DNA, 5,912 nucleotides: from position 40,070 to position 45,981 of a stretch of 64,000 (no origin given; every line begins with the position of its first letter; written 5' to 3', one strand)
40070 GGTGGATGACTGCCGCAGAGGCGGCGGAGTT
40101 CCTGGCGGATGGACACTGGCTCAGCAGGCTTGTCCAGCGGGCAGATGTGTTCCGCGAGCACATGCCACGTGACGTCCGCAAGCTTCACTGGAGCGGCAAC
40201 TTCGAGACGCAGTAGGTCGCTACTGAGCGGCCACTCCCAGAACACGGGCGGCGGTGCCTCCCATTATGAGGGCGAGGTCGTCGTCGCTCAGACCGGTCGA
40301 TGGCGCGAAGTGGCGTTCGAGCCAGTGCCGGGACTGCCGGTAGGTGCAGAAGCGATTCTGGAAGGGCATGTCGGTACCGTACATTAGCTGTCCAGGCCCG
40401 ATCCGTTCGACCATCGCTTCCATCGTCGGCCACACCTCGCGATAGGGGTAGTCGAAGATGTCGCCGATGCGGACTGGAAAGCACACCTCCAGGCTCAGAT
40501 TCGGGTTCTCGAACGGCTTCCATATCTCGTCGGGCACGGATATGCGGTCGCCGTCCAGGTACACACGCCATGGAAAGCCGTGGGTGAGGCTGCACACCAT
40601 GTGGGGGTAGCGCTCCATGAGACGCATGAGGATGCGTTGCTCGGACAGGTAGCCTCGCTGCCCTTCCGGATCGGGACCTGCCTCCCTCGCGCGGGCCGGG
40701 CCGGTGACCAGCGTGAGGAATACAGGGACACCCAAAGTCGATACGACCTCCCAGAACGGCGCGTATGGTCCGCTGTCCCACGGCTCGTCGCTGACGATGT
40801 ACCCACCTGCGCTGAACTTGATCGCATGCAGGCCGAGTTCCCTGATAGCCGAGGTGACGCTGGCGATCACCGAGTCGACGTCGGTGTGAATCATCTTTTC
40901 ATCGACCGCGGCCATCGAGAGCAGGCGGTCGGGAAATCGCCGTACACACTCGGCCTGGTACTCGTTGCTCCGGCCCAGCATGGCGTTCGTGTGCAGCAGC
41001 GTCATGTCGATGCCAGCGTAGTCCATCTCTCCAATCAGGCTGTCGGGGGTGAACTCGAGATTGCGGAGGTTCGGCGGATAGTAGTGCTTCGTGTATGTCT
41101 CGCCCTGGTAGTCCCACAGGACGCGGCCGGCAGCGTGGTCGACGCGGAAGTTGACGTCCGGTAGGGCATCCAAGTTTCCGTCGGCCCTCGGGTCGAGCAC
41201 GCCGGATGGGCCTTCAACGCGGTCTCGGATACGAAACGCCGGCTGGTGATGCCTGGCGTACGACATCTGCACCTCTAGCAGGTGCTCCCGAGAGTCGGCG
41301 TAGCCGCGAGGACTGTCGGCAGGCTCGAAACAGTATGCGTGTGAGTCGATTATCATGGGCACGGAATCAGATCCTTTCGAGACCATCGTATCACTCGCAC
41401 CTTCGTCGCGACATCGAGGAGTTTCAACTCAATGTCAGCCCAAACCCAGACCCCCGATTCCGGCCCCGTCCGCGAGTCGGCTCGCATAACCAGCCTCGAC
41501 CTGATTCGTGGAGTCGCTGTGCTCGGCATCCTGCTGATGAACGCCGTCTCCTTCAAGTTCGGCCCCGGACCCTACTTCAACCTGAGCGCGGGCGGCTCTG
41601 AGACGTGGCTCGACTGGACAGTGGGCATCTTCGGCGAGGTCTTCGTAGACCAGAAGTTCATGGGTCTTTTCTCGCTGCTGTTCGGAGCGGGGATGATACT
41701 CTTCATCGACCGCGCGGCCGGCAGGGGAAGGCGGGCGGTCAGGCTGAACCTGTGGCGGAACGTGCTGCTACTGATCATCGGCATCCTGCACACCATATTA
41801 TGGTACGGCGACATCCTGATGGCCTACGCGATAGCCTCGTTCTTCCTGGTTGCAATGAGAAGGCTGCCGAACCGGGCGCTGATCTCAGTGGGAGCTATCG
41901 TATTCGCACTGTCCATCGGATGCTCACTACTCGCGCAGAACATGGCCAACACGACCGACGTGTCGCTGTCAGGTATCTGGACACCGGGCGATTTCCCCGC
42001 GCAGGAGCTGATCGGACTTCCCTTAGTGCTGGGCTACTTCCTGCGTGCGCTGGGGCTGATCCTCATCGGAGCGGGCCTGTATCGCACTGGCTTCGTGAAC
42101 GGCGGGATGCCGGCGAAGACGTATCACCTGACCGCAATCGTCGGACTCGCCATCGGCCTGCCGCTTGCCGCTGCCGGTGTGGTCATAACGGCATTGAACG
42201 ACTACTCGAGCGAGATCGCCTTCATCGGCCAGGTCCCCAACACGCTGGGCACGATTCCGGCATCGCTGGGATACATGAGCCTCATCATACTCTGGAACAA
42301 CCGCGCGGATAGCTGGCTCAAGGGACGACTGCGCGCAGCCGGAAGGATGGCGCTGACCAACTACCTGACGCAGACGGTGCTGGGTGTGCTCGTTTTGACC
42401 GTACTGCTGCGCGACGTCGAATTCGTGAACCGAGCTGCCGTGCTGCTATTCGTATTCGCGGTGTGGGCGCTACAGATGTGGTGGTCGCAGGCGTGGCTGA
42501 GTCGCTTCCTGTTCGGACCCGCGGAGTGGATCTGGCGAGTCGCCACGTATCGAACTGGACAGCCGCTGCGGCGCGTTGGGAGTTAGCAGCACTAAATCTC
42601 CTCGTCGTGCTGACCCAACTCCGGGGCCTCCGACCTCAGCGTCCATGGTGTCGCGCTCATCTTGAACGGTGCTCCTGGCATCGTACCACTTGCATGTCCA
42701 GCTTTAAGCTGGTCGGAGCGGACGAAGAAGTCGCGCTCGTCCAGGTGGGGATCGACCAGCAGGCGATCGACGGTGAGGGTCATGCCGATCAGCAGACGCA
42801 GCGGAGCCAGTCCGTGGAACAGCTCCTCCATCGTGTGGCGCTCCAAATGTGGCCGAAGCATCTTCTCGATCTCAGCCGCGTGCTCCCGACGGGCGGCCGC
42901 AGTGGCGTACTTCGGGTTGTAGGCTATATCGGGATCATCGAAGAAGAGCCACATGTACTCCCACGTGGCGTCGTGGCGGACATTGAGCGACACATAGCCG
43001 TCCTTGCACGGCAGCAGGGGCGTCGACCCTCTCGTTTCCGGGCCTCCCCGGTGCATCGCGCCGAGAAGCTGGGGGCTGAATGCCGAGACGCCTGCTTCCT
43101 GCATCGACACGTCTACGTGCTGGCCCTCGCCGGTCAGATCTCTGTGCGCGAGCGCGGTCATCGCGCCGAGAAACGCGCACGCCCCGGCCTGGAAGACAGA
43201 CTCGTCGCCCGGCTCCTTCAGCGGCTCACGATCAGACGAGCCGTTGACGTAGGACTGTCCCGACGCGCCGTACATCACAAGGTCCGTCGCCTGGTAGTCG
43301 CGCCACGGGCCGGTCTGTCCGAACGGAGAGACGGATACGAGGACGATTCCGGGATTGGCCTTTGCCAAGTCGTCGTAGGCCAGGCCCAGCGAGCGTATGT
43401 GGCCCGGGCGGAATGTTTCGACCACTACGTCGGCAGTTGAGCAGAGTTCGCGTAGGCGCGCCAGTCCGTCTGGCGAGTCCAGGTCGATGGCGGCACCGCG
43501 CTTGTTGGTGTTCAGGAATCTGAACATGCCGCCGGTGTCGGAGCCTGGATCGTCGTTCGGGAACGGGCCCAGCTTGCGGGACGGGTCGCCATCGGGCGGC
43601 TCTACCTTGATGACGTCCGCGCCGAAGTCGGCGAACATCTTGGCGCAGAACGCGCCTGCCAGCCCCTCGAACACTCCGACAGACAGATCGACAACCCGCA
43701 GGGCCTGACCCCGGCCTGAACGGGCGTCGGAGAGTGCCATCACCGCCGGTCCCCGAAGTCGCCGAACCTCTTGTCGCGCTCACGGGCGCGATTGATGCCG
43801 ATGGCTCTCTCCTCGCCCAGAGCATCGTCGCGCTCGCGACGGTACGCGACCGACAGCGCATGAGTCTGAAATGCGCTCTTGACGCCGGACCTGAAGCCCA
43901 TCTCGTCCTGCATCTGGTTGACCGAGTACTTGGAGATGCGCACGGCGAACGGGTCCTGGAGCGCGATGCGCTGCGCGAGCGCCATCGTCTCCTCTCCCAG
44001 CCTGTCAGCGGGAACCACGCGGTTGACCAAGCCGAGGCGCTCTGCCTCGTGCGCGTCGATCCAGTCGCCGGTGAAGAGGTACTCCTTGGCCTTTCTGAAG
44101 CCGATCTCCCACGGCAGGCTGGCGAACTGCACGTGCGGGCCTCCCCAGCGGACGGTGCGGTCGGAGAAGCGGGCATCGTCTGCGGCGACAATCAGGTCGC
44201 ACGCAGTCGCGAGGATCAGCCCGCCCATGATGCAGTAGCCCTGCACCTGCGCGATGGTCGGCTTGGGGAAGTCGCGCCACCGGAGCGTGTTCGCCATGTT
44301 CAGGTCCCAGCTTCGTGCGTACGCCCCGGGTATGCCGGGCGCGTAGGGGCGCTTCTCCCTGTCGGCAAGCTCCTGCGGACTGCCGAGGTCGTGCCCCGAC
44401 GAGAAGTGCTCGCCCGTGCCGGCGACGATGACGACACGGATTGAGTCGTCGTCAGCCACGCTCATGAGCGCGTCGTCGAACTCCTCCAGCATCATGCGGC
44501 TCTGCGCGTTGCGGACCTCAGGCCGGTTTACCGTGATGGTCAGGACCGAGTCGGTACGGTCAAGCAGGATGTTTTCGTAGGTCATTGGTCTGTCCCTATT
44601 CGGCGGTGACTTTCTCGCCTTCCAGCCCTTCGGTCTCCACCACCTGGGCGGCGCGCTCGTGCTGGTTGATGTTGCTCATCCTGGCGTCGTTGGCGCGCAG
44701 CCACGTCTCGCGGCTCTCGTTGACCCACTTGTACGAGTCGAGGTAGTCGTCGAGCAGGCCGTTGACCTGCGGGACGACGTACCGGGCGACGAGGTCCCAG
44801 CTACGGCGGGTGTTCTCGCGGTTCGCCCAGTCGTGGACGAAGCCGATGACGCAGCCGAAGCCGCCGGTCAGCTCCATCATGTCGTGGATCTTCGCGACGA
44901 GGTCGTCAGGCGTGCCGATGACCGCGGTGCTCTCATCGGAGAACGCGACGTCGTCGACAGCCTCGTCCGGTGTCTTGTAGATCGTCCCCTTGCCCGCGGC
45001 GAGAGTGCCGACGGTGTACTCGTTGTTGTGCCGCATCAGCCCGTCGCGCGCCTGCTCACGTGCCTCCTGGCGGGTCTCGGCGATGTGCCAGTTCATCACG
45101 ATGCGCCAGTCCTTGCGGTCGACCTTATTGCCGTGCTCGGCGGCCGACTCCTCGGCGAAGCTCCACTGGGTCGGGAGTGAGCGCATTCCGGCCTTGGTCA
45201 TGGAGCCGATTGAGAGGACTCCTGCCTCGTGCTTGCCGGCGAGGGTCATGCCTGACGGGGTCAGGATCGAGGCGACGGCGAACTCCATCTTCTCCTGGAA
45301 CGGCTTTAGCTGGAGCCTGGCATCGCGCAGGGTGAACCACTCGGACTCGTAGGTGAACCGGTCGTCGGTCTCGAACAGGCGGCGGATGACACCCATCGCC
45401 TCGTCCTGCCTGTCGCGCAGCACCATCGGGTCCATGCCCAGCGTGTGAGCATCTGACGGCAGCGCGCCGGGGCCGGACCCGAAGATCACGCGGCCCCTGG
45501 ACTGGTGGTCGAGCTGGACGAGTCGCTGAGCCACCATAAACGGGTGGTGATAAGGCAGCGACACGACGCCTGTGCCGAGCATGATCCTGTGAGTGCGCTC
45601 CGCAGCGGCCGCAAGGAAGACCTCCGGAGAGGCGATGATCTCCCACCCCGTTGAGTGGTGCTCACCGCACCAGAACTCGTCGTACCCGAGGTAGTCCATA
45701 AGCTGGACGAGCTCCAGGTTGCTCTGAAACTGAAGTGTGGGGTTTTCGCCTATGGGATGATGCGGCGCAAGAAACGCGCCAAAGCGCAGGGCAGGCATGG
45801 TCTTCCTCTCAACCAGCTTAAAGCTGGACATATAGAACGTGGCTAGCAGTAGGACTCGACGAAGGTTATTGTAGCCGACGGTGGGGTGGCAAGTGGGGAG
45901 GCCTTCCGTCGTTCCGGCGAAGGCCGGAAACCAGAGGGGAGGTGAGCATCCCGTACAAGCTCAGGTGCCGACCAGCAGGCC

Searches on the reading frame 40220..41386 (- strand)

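Call 60: search_protein_families(library=pfam, proteins=[window:40220-41386:-], max_evalue=0.00001)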
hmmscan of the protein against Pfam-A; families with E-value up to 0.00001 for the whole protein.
window:40220-41386:- (388 aa): 1 family
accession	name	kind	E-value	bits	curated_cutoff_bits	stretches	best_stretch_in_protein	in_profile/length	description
PF04909.20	Amidohydro_2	-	8e-18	65.6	26.4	1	138-384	64-288/289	Amidohydrolase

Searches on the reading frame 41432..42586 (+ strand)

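Call 60: search_protein_families(library=pfam, proteins=[window:41432-42586:+], max_evalue=0.00001)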
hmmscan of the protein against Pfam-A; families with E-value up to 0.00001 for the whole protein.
window:41432-42586:+ (384 aa): 1 family
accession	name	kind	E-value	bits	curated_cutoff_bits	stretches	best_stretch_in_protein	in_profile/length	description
PF04235.18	DUF418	-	8.5e-34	117.3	23.6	1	216-374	1-162/163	Protein of unknown function (DUF418)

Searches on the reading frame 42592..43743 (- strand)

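Call 61: search_protein_families(library=pfam, proteins=[window:42592-43743:-], max_evalue=0.00001)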
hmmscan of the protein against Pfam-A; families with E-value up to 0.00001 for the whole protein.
window:42592-43743:- (383 aa): 1 family
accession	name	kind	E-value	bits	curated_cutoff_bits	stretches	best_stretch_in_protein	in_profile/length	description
PF02515.22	CoA_transf_3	-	9e-86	288.7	23.3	1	15-379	4-365/366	CoA-transferase family III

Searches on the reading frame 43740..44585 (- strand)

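Call 61: search_protein_families(library=pfam, proteins=[window:43740-44585:-], max_evalue=0.00001)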
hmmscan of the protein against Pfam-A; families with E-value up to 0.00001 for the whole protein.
window:43740-44585:- (281 aa): 2 families
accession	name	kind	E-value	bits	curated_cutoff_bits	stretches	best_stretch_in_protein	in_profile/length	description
PF00378.25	ECH_1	-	1.2e-42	146.4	27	1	11-226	3-209/251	Enoyl-CoA hydratase/isomerase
PF16113.10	ECH_2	-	6.5e-15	55.9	27.2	1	16-221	3-203/335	Enoyl-CoA hydratase/isomerase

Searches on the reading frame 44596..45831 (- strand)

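Call 61: search_protein_families(library=pfam, proteins=[window:44596-45831:-], max_evalue=0.00001)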
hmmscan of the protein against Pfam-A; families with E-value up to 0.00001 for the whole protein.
window:44596-45831:- (411 aa): 1 family
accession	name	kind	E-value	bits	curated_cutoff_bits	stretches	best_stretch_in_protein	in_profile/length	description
PF00296.26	Bac_luciferase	-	2.1e-43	149.3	27.9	1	16-321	2-310/314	Luciferase-like monooxygenase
